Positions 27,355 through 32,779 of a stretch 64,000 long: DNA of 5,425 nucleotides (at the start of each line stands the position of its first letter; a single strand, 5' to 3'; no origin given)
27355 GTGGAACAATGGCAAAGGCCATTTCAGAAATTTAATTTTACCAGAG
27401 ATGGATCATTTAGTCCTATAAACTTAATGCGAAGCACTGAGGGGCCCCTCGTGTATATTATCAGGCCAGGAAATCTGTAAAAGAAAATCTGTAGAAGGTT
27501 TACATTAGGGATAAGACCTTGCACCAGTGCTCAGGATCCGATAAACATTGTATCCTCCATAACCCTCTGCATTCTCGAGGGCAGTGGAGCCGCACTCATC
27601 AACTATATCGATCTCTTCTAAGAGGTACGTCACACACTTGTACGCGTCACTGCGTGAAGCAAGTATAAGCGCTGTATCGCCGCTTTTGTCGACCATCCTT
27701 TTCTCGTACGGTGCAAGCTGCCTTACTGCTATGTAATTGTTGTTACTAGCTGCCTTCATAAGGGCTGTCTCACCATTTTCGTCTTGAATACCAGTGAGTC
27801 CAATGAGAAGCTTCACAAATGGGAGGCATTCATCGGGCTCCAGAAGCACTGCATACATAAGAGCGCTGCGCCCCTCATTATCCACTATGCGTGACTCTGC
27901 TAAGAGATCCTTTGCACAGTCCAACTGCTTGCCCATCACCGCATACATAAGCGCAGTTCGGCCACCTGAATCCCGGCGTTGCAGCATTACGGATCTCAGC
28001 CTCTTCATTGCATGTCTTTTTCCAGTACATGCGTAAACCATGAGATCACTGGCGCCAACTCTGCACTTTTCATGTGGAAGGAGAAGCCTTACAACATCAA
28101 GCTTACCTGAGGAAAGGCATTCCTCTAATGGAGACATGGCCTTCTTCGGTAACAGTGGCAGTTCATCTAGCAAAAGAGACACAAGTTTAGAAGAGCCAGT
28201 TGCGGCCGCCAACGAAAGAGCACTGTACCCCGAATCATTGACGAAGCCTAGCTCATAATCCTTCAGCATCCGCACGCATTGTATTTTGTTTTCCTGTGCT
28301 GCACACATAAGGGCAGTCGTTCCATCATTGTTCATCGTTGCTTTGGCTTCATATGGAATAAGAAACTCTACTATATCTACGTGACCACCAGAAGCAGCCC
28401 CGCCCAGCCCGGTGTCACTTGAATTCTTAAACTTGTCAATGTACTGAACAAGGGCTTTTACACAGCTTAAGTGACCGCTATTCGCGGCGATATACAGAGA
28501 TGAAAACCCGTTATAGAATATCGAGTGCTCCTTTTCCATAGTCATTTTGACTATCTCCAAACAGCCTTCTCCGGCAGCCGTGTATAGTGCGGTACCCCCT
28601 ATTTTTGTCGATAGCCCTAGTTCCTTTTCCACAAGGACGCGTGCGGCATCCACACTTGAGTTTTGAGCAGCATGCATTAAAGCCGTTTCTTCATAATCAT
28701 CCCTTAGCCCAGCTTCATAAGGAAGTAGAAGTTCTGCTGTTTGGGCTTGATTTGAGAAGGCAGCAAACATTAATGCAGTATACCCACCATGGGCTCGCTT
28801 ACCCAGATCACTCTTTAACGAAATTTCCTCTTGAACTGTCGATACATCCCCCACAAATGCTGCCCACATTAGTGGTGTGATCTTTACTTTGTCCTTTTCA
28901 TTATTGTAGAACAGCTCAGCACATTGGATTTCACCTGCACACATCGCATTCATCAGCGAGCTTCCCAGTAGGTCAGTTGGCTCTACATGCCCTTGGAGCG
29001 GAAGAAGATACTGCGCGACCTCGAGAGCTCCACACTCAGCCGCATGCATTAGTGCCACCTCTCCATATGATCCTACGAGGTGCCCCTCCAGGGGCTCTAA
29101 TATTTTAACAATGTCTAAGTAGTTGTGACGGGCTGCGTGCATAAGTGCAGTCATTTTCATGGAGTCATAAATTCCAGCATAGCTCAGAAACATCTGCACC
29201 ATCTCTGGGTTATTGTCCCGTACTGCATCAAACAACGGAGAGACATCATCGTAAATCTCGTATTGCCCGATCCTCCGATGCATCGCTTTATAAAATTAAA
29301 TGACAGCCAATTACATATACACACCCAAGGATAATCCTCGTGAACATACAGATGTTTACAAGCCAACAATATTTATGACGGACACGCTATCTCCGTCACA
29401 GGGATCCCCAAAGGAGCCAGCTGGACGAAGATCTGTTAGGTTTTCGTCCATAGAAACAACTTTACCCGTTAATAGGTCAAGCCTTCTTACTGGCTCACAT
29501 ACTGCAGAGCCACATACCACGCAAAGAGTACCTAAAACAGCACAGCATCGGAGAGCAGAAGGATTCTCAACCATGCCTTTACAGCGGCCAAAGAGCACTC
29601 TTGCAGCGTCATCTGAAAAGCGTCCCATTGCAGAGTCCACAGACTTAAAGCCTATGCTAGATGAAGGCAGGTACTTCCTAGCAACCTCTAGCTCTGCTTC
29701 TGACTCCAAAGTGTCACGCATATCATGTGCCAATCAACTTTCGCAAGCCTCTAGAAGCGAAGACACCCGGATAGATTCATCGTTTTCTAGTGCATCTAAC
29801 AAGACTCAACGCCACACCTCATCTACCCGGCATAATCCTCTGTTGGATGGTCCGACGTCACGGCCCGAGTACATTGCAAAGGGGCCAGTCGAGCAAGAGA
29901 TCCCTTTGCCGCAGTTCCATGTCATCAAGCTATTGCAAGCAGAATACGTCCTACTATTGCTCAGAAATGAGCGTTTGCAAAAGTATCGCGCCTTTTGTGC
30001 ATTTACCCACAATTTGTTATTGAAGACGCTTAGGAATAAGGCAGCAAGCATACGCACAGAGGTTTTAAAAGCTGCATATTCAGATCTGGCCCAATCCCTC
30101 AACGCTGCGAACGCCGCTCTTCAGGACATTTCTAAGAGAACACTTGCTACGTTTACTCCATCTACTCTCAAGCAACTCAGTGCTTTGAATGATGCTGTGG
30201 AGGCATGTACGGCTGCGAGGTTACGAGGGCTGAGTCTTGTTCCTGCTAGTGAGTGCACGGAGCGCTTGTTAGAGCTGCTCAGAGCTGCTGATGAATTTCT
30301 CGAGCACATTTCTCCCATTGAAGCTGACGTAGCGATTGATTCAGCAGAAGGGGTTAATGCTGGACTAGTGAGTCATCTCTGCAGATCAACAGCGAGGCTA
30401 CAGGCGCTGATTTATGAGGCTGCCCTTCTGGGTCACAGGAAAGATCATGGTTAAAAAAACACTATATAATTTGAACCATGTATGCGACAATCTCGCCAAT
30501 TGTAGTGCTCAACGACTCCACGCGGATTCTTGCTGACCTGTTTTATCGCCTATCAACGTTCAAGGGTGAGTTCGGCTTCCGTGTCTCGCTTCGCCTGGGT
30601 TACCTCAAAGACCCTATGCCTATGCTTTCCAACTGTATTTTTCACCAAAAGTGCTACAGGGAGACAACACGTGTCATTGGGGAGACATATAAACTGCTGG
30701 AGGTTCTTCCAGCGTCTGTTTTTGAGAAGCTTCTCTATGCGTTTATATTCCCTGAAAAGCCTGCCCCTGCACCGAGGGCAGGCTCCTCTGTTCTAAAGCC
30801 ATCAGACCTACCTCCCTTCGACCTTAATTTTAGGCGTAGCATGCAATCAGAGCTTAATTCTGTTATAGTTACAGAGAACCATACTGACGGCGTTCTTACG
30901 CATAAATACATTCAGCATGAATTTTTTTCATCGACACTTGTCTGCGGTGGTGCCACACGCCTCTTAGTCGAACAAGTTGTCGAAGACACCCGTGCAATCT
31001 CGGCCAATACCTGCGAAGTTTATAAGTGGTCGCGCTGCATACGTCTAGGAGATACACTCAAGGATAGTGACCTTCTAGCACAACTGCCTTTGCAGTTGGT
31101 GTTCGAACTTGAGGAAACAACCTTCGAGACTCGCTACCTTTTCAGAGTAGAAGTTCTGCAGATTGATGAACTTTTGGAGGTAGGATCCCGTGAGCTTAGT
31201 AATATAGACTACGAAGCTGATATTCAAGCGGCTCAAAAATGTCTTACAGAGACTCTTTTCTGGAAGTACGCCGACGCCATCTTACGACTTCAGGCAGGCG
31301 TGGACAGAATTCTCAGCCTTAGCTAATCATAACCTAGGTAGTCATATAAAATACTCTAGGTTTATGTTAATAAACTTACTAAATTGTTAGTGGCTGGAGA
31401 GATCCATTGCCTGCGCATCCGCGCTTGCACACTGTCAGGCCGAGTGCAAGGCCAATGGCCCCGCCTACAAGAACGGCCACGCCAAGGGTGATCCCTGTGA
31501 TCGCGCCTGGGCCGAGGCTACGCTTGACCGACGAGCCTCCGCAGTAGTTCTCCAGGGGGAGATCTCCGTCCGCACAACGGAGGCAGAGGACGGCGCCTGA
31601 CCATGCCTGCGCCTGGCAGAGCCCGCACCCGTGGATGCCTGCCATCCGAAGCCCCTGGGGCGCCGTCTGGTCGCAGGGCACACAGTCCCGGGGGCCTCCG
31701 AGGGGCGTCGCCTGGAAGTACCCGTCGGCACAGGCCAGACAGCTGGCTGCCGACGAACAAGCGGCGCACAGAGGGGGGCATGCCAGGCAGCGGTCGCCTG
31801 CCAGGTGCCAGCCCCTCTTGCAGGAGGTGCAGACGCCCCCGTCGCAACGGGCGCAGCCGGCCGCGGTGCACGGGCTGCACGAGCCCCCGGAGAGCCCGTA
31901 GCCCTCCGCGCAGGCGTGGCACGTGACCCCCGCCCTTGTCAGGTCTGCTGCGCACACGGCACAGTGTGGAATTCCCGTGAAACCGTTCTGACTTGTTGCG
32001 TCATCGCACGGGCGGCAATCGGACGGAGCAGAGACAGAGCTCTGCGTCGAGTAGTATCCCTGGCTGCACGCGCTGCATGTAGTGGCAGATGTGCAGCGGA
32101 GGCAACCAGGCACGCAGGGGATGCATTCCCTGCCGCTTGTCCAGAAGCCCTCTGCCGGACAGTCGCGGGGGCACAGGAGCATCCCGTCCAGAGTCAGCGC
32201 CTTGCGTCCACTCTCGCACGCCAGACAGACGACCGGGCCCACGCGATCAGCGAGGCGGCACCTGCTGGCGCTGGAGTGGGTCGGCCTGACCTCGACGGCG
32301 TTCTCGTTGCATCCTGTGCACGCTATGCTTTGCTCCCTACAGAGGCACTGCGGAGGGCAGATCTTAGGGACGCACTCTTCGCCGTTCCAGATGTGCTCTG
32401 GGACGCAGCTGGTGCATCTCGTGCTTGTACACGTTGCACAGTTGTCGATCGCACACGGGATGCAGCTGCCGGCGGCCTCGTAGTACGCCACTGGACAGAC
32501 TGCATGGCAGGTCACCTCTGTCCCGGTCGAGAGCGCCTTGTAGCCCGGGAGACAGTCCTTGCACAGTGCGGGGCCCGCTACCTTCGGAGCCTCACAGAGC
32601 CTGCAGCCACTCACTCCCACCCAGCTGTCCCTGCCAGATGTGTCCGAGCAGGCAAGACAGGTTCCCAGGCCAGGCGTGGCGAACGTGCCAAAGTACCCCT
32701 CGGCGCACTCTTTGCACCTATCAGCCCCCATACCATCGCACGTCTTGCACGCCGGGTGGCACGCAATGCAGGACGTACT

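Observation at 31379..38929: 2516-aa VSP-like HCMP built from about 8 tandem ~300-aa double-GGCY supermodules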

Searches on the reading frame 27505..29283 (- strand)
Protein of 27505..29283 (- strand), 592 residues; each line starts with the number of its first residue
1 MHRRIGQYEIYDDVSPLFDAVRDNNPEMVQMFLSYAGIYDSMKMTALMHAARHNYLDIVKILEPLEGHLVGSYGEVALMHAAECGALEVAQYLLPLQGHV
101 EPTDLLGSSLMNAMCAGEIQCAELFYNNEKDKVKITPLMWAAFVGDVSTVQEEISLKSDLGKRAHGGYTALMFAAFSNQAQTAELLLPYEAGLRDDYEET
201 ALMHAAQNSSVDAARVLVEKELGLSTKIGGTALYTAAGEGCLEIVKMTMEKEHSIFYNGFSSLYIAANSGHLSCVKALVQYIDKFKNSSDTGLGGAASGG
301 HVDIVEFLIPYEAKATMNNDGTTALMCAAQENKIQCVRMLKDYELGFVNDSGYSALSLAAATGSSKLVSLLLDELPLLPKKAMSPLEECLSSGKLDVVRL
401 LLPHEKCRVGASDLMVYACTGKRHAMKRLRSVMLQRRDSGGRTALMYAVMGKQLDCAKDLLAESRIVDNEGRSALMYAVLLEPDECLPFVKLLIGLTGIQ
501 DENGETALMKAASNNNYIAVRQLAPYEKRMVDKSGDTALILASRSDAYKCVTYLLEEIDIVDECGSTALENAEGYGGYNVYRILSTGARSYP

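Call 33: search_protein_families(library=pfam, proteins=[window:27505-29283:-], max_evalue=0.001)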
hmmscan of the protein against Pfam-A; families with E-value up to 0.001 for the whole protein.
window:27505-29283:- (592 aa): 6 families
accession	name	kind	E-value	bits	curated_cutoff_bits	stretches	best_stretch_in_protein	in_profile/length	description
PF12796.13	Ank_2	-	1e-85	282.8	27.3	8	488-561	11-87/90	Ankyrin repeats (3 copies)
PF00023.36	Ank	-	1.8e-58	191.6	21.1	0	441-461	2-22/33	Ankyrin repeat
PF13637.12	Ank_4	-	7.6e-43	144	22.7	2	264-309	2-50/50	Ankyrin repeats (many copies)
PF13606.12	Ank_3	-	7.8e-43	139.3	22.3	0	503-523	1-21/30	Ankyrin repeat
PF13857.12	Ank_5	-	7.9e-37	125.3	27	1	499-542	11-56/56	Ankyrin repeats (many copies)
PF24521.3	Ank_KRIT1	-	0.00028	21.1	80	0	255-311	13-68/149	KRIT1 ankyrin-repeats domain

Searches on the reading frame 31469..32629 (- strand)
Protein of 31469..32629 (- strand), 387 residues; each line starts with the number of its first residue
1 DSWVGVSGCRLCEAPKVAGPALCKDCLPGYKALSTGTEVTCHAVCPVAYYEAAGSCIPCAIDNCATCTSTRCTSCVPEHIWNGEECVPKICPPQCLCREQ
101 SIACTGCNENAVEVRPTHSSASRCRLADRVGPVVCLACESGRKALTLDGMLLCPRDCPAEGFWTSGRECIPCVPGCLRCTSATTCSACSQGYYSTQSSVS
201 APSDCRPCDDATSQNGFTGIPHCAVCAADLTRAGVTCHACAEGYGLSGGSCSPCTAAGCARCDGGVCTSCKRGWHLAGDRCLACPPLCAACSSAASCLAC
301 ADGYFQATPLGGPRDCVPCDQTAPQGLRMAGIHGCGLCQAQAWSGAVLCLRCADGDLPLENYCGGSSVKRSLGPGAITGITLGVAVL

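Call 62: search_protein_families(library=pfam, proteins=[window:31469-32629:-], max_evalue=1)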
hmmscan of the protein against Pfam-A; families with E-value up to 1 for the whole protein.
window:31469-32629:- (387 aa): 1 family
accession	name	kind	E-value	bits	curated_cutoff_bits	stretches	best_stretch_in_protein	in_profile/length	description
PF03302.18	VSP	-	7.5e-14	51.8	31.4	2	233-386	238-378/397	Giardia variant-specific surface protein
